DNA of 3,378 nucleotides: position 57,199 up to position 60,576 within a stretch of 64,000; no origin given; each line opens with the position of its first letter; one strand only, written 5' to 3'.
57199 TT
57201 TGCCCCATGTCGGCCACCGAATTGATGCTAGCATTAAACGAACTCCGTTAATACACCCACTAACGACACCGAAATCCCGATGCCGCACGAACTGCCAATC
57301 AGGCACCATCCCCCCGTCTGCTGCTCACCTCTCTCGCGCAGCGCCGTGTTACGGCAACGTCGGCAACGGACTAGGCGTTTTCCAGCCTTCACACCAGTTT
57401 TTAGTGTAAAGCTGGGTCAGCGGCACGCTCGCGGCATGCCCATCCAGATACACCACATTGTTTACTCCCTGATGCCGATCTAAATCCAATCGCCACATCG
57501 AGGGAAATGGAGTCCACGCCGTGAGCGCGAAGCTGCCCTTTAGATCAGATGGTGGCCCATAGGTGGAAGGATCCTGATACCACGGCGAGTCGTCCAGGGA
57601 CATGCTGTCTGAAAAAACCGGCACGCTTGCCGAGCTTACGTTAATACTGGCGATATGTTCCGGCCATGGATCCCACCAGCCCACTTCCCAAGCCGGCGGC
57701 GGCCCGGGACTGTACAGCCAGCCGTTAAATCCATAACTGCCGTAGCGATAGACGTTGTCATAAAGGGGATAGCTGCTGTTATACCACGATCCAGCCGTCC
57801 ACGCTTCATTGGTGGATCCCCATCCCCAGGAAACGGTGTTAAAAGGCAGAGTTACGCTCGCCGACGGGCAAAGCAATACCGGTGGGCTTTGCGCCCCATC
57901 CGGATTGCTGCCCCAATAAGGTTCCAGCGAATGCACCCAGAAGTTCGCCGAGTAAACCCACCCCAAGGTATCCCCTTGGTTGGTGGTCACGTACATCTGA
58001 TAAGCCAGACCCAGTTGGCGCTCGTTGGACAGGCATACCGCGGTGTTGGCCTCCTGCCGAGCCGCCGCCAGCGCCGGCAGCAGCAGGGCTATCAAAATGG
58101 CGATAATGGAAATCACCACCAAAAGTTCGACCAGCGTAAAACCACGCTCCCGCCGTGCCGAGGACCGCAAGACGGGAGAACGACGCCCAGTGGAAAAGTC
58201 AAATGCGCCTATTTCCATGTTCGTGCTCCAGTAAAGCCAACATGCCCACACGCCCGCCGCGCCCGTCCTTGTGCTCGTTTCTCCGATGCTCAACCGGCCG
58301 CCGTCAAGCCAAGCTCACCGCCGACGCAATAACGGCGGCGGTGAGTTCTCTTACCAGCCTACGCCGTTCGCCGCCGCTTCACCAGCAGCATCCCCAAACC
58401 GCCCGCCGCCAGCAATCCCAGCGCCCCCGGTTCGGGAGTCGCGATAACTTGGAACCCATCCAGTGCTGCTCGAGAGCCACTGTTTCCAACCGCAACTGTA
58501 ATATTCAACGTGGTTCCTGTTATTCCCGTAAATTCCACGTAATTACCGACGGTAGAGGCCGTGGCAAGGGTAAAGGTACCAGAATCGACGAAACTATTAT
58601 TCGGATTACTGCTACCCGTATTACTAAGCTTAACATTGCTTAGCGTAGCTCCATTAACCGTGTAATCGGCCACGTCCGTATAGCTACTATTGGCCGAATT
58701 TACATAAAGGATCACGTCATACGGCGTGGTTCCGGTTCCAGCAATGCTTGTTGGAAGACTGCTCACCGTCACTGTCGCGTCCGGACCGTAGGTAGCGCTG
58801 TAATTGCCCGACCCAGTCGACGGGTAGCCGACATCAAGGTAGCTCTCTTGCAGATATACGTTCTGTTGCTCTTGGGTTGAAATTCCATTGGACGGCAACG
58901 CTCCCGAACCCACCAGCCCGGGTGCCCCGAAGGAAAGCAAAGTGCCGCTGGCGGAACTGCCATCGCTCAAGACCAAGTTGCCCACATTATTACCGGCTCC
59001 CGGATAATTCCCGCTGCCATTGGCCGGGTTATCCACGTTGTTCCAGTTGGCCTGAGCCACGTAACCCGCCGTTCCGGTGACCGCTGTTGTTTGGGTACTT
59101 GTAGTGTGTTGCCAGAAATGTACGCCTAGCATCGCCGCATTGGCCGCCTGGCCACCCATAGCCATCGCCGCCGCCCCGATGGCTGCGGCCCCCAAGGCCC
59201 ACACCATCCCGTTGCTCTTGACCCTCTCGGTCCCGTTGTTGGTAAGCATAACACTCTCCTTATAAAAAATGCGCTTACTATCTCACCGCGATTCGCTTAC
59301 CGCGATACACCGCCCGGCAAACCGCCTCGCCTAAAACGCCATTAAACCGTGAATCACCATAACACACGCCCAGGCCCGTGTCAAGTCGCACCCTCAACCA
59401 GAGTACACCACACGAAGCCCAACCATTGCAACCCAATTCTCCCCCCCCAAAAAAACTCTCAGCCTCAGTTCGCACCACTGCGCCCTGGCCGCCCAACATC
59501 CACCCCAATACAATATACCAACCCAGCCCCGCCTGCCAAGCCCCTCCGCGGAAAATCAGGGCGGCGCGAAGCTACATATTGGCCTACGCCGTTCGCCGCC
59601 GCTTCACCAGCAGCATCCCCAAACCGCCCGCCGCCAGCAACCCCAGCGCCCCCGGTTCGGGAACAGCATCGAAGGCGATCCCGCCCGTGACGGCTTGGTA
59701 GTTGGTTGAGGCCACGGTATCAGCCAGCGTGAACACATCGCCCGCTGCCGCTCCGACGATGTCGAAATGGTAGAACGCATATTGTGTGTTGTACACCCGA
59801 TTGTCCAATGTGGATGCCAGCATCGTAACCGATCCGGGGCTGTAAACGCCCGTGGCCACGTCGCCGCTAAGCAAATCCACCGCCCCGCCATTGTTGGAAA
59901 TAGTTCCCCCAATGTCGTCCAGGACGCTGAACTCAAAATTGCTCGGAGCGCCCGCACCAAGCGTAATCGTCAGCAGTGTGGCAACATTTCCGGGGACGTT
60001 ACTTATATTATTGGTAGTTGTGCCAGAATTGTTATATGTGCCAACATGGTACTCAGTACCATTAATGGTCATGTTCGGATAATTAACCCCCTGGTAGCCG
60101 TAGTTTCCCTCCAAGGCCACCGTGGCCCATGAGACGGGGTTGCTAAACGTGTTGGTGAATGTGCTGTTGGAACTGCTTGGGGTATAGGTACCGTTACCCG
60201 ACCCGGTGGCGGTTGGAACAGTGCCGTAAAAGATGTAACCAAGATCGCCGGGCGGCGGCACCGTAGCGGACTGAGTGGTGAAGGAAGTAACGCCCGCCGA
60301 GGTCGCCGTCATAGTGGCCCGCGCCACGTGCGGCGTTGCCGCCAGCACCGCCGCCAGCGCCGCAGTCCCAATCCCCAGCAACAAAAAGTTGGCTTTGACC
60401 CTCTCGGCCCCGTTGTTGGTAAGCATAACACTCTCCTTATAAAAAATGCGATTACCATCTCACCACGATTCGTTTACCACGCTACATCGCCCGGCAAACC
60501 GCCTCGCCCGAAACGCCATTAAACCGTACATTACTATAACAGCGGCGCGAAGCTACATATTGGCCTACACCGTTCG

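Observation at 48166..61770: PEP-CTERM genes built from shared 5' and 3' modules around unrelated bodies, a cassette-like architecture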

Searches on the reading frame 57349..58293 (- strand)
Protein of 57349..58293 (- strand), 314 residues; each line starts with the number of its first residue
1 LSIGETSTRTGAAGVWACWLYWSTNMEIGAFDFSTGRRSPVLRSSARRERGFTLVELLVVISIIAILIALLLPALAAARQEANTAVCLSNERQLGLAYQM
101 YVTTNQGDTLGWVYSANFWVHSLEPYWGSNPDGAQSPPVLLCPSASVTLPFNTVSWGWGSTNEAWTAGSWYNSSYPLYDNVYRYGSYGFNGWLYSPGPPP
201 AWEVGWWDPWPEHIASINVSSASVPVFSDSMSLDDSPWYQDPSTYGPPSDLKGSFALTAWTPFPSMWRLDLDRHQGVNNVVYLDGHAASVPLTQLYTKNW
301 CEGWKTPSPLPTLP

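Call 29: search_protein_families(library=pfam, proteins=[window:57349-58293:-], max_evalue=0.01)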
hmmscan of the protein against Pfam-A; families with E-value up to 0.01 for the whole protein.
window:57349-58293:- (314 aa): 1 family
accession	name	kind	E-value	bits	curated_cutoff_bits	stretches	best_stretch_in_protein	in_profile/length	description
PF07963.17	N_methyl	-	1.2e-08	34.5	21.2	1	47-72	2-27/27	Prokaryotic N-terminal methylation motif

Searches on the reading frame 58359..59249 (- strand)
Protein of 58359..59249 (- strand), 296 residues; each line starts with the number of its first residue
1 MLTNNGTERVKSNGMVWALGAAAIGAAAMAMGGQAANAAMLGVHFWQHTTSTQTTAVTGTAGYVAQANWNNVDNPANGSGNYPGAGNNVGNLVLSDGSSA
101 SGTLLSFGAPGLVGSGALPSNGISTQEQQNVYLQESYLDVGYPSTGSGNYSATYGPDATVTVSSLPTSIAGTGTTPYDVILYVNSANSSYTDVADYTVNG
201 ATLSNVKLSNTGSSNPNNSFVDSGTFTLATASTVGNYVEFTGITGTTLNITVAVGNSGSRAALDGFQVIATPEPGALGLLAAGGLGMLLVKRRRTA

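Call 29: search_protein_families(library=pfam, proteins=[window:58359-59249:-], max_evalue=0.01)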
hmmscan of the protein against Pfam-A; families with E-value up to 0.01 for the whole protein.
window:58359-59249:- (296 aa): 1 family
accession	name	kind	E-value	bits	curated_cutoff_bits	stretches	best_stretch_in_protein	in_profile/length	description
PF07589.16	PEP-CTERM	-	0.0025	18.3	20.7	1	270-293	1-24/24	PEP-CTERM motif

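Call 44: find_encoding_contigs(protein=window:58359-59249:-, flank=10000, max_places=10)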
Protein window:58359-59249:- (296 aa): 8 contigs read that carry it; 6 places shown.
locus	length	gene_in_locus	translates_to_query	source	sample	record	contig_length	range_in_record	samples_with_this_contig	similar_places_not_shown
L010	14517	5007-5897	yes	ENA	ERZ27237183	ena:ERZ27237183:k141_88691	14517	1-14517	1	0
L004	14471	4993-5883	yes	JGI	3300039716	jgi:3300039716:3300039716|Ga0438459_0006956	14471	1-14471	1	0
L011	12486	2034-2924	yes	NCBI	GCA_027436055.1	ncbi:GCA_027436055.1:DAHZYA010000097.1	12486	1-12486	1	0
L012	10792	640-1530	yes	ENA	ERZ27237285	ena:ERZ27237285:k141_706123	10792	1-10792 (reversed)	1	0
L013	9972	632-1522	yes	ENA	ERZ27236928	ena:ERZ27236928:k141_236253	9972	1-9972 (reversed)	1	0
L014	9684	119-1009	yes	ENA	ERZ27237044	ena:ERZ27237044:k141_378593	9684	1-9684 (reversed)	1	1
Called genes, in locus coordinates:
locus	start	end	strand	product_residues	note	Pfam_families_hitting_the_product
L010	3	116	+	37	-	?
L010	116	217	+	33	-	-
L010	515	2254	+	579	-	-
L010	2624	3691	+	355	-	-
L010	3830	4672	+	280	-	-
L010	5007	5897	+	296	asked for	-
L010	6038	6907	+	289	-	PF07963:N_methyl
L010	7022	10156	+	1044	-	-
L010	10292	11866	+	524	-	-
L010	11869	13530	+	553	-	-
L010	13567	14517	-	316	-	?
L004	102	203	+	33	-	-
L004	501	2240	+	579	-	-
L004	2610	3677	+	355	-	-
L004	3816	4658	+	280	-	-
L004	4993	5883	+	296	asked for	-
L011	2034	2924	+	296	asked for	-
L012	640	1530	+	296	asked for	-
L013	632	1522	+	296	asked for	-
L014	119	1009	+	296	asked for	-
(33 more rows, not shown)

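Call 58: search_protein_families(library=ncbifam, proteins=[window:58359-59249:-], max_evalue=0.01)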
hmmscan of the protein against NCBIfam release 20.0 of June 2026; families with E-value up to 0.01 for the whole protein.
window:58359-59249:- (296 aa): 2 families
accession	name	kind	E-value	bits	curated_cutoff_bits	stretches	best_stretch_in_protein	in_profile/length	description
NF038120.1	PEP_CTERM_QFxxD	subfamily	5.1e-05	23.2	80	1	206-293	130-215/215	NF038120 family PEP-CTERM protein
TIGR02595.1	PEP_CTERM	domain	0.00019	22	16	1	271-294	1-23/24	PEP-CTERM sorting domain-containing protein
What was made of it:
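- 58359..59249 (-): Gene B, 296 aa. It has the A/B-type N-module, an unrelated body, and the canonical PEP-CTERM module (58359-58437). TIGR02595 scores 22 bits against a cut-off of 16 (call 58).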

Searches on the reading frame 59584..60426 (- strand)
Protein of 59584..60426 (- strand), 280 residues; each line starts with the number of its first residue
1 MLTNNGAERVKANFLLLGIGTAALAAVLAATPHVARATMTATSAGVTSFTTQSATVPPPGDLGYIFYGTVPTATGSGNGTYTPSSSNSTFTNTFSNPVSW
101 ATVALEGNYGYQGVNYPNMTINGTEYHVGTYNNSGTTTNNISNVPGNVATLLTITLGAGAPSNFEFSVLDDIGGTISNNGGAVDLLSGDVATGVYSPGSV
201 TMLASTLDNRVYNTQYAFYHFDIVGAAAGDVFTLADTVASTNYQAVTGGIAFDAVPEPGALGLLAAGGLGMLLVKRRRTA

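Call 18: find_encoding_contigs(protein=window:59584-60426:-, flank=10000, max_places=10)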
Protein window:59584-60426:- (280 aa): 7 contigs read that carry it; 5 places shown.
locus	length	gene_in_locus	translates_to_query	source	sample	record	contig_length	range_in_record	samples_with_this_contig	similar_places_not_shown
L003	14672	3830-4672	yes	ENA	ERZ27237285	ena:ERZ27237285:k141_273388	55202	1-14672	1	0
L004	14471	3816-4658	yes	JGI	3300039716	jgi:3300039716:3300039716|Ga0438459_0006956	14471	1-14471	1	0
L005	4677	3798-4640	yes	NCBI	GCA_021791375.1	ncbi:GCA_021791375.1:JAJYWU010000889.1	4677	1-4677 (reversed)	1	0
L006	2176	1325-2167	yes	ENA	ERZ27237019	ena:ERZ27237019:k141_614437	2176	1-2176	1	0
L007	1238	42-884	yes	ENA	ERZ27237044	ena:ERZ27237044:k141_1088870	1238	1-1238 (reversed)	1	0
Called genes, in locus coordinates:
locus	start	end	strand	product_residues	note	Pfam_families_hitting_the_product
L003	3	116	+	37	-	?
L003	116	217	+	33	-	-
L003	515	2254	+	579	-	-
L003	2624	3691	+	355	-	-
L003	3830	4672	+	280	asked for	-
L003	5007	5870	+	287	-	-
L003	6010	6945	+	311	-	PF07963:N_methyl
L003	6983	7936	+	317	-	-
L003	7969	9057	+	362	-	-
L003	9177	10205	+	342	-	-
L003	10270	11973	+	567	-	-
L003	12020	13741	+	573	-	-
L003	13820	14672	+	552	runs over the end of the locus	-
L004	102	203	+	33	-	-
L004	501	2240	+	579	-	-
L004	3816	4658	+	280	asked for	-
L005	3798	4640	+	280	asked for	-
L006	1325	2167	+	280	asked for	-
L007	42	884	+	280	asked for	-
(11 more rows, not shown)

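Call 29: search_protein_families(library=pfam, proteins=[window:59584-60426:-], max_evalue=0.01)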
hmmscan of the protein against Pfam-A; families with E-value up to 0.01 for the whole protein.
window:59584-60426:- (280 aa): 1 family
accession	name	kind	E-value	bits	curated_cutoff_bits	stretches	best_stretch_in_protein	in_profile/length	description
PF07589.16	PEP-CTERM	-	0.00055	20.4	20.7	1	254-277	1-24/24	PEP-CTERM motif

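Call 30: find_homologous_proteins(query=window:59584-60426:-, max_evalue=0.001)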
Query window:59584-60426:- (280 aa): 5 proteins with E <= 0.001 among 8000 candidates.
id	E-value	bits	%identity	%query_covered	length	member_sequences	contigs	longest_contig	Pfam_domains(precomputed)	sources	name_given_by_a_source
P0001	1.8e-172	590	100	100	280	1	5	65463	-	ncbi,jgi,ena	jgi:hypothetical protein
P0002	1.3e-48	184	47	100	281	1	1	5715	PF07589.17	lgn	-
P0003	2.3e-42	164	44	84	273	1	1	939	-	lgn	-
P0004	1.4e-12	66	80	14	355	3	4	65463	-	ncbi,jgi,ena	jgi:hypothetical protein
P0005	2.5e-5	42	58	19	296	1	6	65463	-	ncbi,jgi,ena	jgi:hypothetical protein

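Call 32: find_encoding_contigs(protein=P0002, flank=10000)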
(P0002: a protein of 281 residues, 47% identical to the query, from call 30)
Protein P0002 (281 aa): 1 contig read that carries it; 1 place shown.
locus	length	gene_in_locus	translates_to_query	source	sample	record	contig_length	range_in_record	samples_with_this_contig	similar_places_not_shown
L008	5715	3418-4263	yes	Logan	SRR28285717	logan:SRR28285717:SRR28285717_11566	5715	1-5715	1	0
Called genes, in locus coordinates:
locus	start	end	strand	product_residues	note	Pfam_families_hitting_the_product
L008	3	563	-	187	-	?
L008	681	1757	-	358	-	PF04055:Radical_SAM (faint)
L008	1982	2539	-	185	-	-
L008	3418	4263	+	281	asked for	PF07589:PEP_exosort_dom (weak)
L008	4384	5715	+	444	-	?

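Call 51: find_encoding_contigs(protein=P0003, flank=10000)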
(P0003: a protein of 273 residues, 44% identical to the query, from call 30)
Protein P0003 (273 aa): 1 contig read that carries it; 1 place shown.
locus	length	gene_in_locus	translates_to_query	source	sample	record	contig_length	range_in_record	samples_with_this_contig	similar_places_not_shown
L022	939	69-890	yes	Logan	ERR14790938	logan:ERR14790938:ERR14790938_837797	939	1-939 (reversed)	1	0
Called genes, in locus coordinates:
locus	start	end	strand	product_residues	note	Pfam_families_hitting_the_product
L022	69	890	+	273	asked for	-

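Call 58: search_protein_families(library=ncbifam, proteins=[window:59584-60426:-], max_evalue=0.01)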
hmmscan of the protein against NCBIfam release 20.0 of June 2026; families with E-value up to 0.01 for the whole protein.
window:59584-60426:- (280 aa): 6 families
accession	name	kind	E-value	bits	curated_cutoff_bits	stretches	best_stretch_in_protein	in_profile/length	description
NF038129.1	PEP_NF038129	equivalog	1.9e-05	24.6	65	1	173-278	97-194/194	NF038129 family PEP-CTERM protein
TIGR02595.1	PEP_CTERM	domain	3.9e-05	24.2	16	1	255-278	1-23/24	PEP-CTERM sorting domain-containing protein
NF033554.9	floc_PepA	equivalog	0.00027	20.8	80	1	19-279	9-261/261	flocculation-associated PEP-CTERM protein PepA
NF038125.1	PEP_CTERM_THxN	subfamily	0.00078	19.1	85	1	222-278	190-246/246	THxN family PEP-CTERM protein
NF038126.1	PEP_CTERM_FxDxF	subfamily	0.0039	17.4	50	1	232-278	119-165/165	FxDxF family PEP-CTERM protein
NF038118.1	PEP_CTERM_CCXG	equivalog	0.0048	16.6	90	1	238-278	158-199/199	CCXG family PEP-CTERM protein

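Call 75: predict_structure(alignment_id=A11)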
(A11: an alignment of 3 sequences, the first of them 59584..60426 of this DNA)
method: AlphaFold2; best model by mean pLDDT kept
length: 280 residues; sequences in the alignment: 3
mean_pLDDT: 42.7   pTM: 0.47
mean pLDDT of the five models: 42.7, 35.4, 34.4, 33.1, 29.1
residues with pLDDT >= 90: 0; 70-90: 6; 50-70: 77; < 50: 197
segments of 3 or more residues with pLDDT < 50: 1-36, 48-148, 157-159, 173-179, 192-198, 239-280
pLDDT, mean of each block of 10 residues (from residue 1): 41 41 37 46 55 37 31 28 25 24 29 31 34 33 41 53 57 46 65 45 66 55 64 59 39 34 41 39
secondary structure, 60 per line:
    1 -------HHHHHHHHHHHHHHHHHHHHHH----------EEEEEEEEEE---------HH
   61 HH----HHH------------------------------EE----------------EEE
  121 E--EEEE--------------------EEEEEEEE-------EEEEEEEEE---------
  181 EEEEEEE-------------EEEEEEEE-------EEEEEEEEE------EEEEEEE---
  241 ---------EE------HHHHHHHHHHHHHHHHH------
elements in order: H8-29 E40-49 H59-62 E118-121 E124-127 E148-155 E163-171 E181-187 E201-208 E216-224 E231-237 H258-274
